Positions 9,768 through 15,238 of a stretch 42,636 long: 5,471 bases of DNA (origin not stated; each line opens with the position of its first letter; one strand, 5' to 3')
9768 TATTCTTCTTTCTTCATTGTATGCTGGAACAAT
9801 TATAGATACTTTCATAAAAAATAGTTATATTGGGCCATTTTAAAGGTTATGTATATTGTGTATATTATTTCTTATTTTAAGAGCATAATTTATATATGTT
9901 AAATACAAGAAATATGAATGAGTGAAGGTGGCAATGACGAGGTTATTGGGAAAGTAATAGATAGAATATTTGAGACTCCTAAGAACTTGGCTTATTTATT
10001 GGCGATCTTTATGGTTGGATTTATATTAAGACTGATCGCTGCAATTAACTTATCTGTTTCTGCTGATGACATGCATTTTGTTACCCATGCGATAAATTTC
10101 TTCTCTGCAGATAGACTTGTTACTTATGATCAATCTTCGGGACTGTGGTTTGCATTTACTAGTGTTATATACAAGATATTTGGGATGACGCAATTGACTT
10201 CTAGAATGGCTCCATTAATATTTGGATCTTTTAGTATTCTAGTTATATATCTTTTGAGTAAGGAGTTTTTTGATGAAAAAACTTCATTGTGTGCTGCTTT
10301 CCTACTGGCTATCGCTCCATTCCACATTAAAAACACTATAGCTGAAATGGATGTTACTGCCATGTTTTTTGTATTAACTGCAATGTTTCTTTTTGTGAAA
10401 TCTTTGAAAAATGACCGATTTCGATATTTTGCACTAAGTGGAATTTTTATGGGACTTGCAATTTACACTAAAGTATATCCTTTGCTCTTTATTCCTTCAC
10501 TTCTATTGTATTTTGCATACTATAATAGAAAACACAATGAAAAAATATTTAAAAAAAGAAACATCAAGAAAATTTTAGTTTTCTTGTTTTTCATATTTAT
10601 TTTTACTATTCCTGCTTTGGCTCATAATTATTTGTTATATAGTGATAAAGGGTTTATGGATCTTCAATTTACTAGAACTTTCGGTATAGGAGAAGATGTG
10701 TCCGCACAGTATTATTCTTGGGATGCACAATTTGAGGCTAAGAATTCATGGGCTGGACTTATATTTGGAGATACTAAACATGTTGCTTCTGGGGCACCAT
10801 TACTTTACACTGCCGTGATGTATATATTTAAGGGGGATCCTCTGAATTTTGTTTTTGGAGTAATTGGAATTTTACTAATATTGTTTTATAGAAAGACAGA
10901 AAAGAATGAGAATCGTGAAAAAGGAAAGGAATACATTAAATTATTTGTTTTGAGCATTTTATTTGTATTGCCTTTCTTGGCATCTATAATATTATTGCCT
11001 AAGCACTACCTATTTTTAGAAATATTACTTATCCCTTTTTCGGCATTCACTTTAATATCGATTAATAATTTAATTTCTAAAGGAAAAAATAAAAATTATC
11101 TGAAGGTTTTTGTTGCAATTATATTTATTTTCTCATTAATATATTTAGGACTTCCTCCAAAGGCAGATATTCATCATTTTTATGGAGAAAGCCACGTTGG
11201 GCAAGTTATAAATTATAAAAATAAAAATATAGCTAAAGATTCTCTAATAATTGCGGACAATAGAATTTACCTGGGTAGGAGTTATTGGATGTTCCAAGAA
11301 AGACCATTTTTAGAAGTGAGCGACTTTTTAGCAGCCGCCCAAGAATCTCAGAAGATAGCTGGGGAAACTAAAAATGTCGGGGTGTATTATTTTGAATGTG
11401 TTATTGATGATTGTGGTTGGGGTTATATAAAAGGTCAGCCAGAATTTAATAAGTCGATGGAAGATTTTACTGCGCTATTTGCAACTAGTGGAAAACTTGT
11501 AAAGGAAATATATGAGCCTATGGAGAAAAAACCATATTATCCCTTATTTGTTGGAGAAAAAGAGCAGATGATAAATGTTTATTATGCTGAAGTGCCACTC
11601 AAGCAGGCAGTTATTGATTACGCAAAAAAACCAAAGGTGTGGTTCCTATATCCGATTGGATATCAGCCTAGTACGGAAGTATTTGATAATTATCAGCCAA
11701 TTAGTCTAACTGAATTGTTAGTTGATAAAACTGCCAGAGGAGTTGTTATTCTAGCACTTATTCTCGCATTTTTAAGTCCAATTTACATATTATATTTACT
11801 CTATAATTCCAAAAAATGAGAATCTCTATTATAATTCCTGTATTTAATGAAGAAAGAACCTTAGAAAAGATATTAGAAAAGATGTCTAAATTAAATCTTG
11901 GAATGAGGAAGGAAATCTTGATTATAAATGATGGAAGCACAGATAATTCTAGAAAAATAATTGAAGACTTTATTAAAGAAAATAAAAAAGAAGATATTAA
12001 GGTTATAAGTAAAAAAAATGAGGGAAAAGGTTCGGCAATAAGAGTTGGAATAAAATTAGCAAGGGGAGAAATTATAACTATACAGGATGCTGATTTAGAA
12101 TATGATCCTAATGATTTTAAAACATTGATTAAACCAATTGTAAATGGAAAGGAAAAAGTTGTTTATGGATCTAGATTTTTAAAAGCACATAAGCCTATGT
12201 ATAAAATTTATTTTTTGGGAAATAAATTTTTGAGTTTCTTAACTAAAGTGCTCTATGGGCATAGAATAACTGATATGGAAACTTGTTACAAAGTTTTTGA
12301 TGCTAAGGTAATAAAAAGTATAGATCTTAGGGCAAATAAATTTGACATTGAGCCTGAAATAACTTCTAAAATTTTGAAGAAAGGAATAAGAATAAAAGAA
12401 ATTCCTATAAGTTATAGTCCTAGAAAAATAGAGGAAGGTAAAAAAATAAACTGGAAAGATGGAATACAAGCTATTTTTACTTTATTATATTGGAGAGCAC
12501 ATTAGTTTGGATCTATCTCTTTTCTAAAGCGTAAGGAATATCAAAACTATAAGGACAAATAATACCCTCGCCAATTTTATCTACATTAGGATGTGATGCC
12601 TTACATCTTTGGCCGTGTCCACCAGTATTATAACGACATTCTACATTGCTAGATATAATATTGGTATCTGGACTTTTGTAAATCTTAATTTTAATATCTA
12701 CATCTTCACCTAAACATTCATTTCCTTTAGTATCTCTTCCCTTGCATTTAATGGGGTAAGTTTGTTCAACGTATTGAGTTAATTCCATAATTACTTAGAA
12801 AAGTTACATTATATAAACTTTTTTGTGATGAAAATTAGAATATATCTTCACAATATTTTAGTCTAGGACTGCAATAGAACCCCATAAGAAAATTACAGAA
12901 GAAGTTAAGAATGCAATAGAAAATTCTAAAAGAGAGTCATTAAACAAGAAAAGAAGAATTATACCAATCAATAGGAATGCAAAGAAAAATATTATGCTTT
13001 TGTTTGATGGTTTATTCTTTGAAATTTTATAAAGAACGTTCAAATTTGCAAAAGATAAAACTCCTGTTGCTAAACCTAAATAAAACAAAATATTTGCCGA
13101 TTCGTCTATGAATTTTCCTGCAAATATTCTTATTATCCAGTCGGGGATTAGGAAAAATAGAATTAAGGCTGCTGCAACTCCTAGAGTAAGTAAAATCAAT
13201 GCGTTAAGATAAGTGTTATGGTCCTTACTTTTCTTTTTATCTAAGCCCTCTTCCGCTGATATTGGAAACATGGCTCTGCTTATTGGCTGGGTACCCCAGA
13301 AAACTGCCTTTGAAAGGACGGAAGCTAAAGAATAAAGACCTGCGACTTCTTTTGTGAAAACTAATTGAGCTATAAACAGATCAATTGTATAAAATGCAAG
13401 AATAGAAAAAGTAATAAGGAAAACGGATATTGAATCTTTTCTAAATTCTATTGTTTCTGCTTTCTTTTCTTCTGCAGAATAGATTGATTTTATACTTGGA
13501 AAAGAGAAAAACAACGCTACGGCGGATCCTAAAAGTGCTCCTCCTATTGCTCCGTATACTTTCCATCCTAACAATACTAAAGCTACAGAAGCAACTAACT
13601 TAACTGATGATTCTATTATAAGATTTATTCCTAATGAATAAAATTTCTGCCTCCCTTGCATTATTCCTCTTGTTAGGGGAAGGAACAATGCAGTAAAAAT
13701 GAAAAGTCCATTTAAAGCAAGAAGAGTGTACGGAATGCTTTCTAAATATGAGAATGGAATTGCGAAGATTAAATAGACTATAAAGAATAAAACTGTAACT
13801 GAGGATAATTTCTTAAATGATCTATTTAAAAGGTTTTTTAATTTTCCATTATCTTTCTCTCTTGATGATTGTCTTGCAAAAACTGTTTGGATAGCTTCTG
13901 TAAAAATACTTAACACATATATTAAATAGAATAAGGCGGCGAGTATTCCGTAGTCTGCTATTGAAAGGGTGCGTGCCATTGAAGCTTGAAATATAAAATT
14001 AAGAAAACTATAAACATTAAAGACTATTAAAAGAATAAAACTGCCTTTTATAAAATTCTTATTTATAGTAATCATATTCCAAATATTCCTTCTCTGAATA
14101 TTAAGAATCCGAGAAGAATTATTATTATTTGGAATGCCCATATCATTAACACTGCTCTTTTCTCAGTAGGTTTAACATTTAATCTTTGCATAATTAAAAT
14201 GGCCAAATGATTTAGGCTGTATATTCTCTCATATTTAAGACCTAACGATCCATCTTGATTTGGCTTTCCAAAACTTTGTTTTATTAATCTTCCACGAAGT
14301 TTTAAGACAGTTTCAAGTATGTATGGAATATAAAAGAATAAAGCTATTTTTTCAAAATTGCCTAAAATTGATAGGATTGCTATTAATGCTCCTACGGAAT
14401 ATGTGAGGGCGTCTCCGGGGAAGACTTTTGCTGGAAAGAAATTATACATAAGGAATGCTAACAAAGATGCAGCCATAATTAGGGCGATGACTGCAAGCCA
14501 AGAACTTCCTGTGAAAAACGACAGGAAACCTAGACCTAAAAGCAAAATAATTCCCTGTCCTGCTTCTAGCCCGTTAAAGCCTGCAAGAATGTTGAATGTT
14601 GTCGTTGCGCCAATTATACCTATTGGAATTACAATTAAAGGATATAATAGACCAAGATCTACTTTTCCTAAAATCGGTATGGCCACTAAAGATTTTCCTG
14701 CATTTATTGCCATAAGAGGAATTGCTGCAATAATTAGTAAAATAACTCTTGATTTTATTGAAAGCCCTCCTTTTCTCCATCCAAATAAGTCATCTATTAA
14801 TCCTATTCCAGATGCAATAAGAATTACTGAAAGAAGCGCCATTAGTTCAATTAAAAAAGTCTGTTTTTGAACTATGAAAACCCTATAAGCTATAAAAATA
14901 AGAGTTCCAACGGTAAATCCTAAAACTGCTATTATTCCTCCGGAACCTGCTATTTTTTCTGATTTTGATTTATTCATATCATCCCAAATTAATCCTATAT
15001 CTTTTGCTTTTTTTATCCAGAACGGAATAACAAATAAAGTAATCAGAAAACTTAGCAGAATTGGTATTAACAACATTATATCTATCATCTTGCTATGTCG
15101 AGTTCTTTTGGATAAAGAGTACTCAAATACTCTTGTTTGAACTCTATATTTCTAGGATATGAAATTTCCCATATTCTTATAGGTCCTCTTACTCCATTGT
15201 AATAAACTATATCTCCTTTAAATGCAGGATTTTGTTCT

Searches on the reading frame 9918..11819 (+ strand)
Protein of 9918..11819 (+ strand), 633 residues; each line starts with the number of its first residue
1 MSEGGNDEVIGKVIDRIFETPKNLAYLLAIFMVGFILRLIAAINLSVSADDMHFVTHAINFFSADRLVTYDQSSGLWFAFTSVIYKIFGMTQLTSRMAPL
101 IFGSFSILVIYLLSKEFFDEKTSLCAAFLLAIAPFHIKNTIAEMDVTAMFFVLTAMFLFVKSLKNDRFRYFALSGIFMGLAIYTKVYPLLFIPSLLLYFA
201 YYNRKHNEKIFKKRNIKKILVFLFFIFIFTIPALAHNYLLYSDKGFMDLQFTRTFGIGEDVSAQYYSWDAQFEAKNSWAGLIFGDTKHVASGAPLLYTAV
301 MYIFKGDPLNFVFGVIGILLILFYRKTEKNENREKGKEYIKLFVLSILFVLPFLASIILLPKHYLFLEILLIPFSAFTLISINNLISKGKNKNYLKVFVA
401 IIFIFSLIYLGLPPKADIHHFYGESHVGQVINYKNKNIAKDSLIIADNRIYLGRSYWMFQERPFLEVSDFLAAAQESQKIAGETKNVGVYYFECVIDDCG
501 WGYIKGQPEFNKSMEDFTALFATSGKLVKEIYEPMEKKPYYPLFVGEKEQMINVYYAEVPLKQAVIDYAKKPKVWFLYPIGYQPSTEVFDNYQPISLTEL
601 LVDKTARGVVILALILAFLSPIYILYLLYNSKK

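Call 16: search_protein_families(library=pfam, proteins=[window:9918-11819:+], max_evalue=0.01)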
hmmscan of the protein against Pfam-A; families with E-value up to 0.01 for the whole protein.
window:9918-11819:+ (633 aa): 4 families
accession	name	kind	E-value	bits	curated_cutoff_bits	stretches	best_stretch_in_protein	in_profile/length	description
PF13231.12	PMT_2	-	3.2e-18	66.9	26.1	1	79-229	8-153/160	Dolichyl-phosphate-mannose-protein mannosyltransferase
PF02516.20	STT3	-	2.8e-08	34.2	24.5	1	95-407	99-397/405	Oligosaccharyl transferase STT3, N-terminal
PF06728.19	PIG-U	-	2.4e-05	24.1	24.5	1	121-242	119-233/378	GPI transamidase subunit PIG-U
PF09594.16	GT87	-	3.1e-05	24.3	25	1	108-204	36-123/237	Glycosyltransferase family 87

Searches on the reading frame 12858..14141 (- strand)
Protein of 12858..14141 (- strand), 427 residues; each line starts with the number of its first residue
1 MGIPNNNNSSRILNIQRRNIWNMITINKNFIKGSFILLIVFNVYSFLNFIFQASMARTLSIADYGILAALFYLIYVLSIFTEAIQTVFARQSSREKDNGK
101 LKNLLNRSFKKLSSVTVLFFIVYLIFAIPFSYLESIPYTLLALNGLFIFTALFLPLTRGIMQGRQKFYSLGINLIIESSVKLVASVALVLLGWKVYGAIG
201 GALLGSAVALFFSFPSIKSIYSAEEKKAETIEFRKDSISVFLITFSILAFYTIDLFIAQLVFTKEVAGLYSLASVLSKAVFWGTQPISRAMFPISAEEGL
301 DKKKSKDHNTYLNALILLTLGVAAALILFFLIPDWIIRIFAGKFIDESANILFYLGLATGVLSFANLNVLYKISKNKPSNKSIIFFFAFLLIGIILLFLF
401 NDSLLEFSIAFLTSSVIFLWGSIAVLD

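Call 16: search_protein_families(library=pfam, proteins=[window:12858-14141:-], max_evalue=0.01)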
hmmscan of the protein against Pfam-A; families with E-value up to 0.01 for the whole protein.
window:12858-14141:- (427 aa): 2 families
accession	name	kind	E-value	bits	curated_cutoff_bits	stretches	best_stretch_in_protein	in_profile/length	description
PF13440.11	Polysacc_synt_3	-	2.7e-12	47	23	1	55-343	2-286/293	Polysaccharide biosynthesis protein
PF01943.22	Polysacc_synt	-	2.2e-11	44.2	28.2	1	32-297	3-272/274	Polysaccharide biosynthesis protein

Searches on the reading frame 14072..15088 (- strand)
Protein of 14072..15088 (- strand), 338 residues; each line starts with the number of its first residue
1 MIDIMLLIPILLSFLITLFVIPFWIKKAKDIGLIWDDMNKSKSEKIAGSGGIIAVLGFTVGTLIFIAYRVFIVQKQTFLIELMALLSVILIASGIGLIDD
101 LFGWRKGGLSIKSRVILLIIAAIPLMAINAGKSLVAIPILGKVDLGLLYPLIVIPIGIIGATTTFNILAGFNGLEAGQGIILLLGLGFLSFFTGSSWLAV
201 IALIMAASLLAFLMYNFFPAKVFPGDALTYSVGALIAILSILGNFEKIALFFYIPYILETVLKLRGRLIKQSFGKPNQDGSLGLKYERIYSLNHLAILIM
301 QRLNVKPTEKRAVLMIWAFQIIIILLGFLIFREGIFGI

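Call 16: search_protein_families(library=pfam, proteins=[window:14072-15088:-], max_evalue=0.01)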
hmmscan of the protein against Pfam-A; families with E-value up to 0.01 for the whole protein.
window:14072-15088:- (338 aa): 1 family
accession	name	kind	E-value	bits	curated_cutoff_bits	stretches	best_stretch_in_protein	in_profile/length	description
PF00953.26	Glycos_transf_4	-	5.2e-29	101.7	27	1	83-243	2-159/160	Glycosyl transferase family 4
